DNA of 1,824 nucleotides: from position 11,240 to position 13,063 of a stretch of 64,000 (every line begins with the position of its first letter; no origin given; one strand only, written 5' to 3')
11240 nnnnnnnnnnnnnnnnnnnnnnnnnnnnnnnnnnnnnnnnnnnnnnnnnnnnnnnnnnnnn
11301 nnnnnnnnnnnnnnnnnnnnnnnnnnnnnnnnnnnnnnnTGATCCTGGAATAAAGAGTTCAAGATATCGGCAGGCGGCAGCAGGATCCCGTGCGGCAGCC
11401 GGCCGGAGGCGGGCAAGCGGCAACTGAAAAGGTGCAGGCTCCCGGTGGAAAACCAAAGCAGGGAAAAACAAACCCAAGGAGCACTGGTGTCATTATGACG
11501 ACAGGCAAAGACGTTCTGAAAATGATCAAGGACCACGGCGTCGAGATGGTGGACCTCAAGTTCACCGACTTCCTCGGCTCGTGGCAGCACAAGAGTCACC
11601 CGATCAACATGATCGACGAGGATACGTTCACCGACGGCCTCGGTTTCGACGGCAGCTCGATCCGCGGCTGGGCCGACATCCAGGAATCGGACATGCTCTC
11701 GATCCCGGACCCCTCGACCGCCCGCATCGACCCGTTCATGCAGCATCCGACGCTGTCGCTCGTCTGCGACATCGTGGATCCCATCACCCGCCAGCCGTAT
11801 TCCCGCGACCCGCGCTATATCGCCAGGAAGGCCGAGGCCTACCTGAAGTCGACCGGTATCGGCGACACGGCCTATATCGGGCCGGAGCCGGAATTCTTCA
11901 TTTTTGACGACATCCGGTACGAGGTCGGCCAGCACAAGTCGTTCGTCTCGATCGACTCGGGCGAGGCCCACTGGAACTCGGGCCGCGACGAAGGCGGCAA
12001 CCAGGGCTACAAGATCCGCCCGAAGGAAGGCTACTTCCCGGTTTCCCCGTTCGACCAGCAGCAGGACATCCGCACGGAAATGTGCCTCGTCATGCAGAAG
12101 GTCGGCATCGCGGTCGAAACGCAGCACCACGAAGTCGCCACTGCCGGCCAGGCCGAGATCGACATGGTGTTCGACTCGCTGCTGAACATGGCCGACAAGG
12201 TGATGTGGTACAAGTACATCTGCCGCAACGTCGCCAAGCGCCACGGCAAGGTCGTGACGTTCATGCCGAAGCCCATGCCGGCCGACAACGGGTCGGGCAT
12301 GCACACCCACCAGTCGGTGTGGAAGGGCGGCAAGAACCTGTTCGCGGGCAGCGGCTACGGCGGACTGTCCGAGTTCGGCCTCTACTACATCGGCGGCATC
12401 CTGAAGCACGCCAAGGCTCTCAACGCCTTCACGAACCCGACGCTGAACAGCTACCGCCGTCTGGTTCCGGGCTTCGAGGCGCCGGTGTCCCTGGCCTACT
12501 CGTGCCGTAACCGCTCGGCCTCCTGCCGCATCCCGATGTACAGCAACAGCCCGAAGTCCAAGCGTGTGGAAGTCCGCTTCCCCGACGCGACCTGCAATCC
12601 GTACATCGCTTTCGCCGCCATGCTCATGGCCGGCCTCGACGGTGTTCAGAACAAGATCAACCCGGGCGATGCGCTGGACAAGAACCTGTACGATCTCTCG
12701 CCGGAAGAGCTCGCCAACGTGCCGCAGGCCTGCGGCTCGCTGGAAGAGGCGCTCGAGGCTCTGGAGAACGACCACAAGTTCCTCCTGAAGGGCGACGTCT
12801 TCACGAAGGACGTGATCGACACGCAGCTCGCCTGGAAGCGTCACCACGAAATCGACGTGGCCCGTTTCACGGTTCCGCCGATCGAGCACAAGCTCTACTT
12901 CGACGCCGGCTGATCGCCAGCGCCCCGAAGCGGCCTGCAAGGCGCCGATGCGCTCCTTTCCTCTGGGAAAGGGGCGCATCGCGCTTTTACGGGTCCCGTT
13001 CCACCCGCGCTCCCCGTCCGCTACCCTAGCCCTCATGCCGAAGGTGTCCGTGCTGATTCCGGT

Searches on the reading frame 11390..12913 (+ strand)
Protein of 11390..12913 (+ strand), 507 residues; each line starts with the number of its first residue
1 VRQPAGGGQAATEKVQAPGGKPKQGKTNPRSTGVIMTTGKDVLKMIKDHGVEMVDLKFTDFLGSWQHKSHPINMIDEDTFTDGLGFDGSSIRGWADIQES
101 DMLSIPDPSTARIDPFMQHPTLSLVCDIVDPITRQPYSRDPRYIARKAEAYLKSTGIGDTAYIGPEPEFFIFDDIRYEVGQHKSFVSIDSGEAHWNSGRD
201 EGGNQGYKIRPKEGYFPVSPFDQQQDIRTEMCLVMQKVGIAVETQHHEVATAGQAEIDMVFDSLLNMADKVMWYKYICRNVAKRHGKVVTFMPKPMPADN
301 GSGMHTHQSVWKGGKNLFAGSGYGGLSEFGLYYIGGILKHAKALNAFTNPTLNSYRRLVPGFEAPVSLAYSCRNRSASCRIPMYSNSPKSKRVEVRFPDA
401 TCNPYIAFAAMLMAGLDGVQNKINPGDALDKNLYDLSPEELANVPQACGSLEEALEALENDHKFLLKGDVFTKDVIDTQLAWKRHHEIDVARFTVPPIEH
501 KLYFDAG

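Call 5: search_protein_families(library=pfam, proteins=[window:11390-12913:+], max_evalue=0.01)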
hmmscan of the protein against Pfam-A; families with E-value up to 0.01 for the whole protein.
window:11390-12913:+ (507 aa): 2 families
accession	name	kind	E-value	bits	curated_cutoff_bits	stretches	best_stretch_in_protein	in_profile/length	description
PF00120.29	Gln-synt_C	-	1.1e-131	439.4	24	1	139-503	2-344/344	Glutamine synthetase, catalytic domain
PF03951.24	Gln-synt_N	-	1.7e-31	108.1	33.4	1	51-131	2-82/82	Glutamine synthetase, beta-Grasp domain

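Call 41: find_homologous_proteins(query=window:11495-12913:+, max_evalue=1e-100)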
Query window:11495-12913:+ (472 aa): 7999 proteins with E <= 1e-100 among 8000 candidates; the best 120 are listed.
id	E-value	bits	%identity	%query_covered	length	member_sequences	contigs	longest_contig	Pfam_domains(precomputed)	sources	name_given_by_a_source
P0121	0.0e+0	1113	100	100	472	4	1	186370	PF03951.25,PF00120.30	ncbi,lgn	-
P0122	1.8e-291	985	86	100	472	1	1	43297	PF03951.25,PF00120.30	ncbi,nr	ncbi:MAG: type I glutamate--ammonia ligase [Deltaproteobacteria bacterium]|nr:type I glutamate--ammo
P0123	1.4e-259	880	-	-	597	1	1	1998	PF03951.25,PF00120.30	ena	-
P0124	1.2e-225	768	71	99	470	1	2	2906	PF03951.25,PF00120.30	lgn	-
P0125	8.9e-225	765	70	99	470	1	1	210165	PF03951.25,PF00120.30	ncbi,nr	ncbi:MAG: type I glutamate--ammonia ligase [Deltaproteobacteria bacterium]|nr:type I glutamate--ammo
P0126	1.2e-224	764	70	99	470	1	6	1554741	PF03951.25,PF00120.30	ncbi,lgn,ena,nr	ncbi:MAG: type I glutamate--ammonia ligase [Deltaproteobacteria bacterium]|nr:type I glutamate--ammo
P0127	1.2e-224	764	70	99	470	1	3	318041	PF03951.25,PF00120.30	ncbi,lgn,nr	ncbi:MAG: type I glutamate--ammonia ligase [Deltaproteobacteria bacterium]|nr:type I glutamate--ammo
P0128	1.6e-224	764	71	99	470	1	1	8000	PF03951.25,PF00120.30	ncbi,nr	ncbi:MAG: type I glutamate--ammonia ligase [Deltaproteobacteria bacterium]|nr:type I glutamate--ammo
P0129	1.6e-224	764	70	99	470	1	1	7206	PF03951.25,PF00120.30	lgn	-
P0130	2.2e-224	763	70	99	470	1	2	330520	PF03951.25,PF00120.30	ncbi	-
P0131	2.8e-224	763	69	99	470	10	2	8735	PF03951.25,PF00120.30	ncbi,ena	ncbi:MAG: type I glutamate--ammonia ligase [Deltaproteobacteria bacterium]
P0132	3.9e-224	763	69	99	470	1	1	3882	PF03951.25,PF00120.30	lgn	-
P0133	8.6e-224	762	69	99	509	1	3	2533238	PF03951.25,PF00120.30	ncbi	-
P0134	2.9e-223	760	70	99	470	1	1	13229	PF03951.25,PF00120.30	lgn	-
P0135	3.6e-223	760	70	99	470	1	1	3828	PF03951.25,PF00120.30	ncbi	-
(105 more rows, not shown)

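Call 42: find_encoding_contigs(protein=P0122, flank=7000, max_places=4)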
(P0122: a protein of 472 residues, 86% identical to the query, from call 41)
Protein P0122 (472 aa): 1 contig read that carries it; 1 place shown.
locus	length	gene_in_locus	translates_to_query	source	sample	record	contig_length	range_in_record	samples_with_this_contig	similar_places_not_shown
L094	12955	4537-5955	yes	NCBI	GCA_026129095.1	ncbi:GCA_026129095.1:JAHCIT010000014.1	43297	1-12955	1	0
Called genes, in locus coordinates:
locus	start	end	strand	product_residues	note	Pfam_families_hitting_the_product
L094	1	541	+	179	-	?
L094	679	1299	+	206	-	-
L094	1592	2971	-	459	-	PF00909:Ammonium_transp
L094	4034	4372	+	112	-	PF00543:P-II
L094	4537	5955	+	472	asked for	PF03951:Gln-synt_N, PF00120:Gln-synt_C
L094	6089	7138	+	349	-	PF00535:Glycos_transf_2, PF10111:Glyco_tranf_2_2 (weak), PF13641:Glyco_tranf_2_3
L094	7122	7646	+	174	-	-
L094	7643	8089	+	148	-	-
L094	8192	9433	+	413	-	PF00072:Response_reg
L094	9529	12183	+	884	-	PF00133:tRNA-synt_1, PF09334:tRNA-synt_1g, PF13603:tRNA-synt_1_2 (weak), PF09334:tRNA-synt_1g, PF08264:Anticodon_1, PF10458:Val_tRNA-synt_C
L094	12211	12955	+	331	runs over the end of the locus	PF01047:MarR (weak), PF08279:HTH_11, PF12802:MarR_2, PF03099:BPL_LplA_LipB, PF02237:BPL_C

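Call 43: list_cluster_members(proteins=[P0121, P0001])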
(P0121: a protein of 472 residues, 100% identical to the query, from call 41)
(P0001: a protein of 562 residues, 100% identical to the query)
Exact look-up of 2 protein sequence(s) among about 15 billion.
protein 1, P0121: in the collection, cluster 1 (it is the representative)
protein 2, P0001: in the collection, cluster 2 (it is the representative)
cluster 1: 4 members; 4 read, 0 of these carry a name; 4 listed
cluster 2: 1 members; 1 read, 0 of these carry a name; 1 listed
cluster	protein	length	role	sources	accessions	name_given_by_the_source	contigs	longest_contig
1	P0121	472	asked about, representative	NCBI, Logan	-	-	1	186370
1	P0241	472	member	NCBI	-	-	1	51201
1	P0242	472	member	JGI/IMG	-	-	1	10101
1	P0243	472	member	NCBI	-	-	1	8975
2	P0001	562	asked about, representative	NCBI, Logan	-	-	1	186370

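Call 44: find_encoding_contigs(protein=P0243, flank=7000, max_places=3)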
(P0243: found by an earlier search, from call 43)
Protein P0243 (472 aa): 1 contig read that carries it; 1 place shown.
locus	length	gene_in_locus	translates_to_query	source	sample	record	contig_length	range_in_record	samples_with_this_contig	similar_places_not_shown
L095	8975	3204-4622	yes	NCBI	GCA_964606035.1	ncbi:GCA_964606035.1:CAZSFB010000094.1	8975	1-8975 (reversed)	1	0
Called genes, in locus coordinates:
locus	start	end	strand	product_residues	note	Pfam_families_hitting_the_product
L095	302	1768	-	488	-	PF00909:Ammonium_transp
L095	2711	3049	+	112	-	PF00543:P-II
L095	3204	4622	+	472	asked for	PF03951:Gln-synt_N, PF00120:Gln-synt_C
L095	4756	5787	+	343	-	PF00535:Glycos_transf_2, PF10111:Glyco_tranf_2_2, PF13641:Glyco_tranf_2_3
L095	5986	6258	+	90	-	-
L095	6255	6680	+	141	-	-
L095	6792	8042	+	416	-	-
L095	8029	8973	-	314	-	?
